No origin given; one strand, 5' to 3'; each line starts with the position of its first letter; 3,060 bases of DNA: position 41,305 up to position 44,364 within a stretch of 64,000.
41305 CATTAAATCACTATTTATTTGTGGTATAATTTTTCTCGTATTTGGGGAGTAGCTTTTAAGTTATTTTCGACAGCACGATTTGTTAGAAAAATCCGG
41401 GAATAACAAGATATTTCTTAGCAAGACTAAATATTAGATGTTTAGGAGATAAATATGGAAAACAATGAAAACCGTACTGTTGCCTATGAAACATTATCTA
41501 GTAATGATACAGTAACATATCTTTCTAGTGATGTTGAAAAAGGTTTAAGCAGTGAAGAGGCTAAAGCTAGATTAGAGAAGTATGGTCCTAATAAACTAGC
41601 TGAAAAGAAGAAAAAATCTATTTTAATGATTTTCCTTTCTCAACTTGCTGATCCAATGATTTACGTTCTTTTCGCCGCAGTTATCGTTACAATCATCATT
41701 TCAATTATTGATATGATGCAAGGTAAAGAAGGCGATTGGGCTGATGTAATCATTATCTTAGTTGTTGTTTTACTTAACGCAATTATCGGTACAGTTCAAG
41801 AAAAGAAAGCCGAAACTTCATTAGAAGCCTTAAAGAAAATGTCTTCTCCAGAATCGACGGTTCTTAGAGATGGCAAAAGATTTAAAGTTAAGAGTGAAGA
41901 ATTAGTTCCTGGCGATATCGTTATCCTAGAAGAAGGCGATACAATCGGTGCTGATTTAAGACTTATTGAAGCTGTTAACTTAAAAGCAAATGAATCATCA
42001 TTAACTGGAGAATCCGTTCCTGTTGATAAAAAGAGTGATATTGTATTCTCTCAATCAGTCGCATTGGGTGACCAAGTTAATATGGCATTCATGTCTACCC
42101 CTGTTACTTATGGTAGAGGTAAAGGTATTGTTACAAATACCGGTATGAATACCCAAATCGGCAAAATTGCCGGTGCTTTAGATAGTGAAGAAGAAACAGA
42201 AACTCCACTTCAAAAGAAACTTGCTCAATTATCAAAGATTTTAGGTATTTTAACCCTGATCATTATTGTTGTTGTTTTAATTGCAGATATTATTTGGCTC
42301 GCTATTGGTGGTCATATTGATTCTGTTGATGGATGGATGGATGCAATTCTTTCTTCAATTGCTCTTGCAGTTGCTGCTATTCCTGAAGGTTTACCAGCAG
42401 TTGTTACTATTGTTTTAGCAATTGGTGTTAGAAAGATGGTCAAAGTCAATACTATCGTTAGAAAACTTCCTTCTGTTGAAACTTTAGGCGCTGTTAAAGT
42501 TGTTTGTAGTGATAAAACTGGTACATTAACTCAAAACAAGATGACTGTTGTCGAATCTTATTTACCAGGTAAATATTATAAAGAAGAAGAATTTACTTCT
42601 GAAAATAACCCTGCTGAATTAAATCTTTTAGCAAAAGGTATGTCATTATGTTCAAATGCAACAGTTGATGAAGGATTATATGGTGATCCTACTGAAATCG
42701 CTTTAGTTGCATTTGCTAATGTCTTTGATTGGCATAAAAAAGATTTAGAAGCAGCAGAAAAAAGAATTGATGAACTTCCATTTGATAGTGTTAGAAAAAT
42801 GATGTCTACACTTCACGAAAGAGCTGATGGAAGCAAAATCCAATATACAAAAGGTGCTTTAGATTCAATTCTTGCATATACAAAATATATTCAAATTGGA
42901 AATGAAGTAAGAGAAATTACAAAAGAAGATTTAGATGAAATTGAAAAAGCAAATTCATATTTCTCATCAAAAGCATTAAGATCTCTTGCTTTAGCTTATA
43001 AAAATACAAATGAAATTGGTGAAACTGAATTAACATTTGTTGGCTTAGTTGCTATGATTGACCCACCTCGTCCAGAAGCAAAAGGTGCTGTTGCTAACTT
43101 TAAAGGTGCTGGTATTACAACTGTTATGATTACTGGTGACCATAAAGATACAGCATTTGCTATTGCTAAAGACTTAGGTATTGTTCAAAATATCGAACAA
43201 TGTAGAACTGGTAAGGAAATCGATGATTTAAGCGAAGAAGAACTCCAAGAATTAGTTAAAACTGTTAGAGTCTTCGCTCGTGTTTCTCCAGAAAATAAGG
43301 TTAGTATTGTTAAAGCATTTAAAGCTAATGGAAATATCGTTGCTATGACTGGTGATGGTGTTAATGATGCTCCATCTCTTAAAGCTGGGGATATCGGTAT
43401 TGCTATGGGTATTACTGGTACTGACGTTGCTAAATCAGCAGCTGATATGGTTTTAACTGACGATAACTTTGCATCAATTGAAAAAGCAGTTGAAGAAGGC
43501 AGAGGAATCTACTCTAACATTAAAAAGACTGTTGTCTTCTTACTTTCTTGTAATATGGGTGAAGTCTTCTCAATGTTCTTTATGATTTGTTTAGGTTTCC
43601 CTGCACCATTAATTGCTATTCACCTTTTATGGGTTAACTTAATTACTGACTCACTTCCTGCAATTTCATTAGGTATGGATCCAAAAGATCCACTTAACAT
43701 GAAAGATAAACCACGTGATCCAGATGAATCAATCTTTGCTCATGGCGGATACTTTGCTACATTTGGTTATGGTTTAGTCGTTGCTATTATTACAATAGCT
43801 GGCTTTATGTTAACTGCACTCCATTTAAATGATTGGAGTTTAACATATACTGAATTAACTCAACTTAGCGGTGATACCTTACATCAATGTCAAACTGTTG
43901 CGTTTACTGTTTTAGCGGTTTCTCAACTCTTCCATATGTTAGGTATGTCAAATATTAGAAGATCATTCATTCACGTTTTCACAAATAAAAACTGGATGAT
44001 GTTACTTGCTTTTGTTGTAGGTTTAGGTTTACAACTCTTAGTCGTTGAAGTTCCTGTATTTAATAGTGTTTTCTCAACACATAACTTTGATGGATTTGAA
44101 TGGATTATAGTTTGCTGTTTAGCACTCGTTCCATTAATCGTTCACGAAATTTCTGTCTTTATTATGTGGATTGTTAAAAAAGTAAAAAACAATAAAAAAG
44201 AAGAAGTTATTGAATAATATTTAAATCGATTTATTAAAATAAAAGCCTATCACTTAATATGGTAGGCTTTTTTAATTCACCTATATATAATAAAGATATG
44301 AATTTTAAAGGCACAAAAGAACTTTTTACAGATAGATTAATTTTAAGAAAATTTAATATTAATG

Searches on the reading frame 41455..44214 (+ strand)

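Call 3: search_protein_families(library=pfam, proteins=[window:41455-44214:+], max_evalue=0.01)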
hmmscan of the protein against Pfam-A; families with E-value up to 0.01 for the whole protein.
window:41455-44214:+ (920 aa): 5 families
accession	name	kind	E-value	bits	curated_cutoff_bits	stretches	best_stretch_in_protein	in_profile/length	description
PF00122.25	E1-E2_ATPase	-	7.8e-48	162.8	28.1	1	129-330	2-180/181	E1-E2 ATPase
PF00689.26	Cation_ATPase_C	-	6.9e-45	153.4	27.3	1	716-900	1-172/175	Cation transporting ATPase, C-terminus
PF00690.31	Cation_ATPase_N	-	7.6e-22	77.2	20.4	1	12-78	2-68/69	Cation transporter/ATPase, N-terminus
PF00702.32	Hydrolase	-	7.6e-20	72.6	26.4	1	522-645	85-190/191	haloacid dehalogenase-like hydrolase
PF13246.12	Cation_ATPase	-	2.7e-17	63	21.7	1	405-478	16-90/91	Cation transport ATPase (P-type)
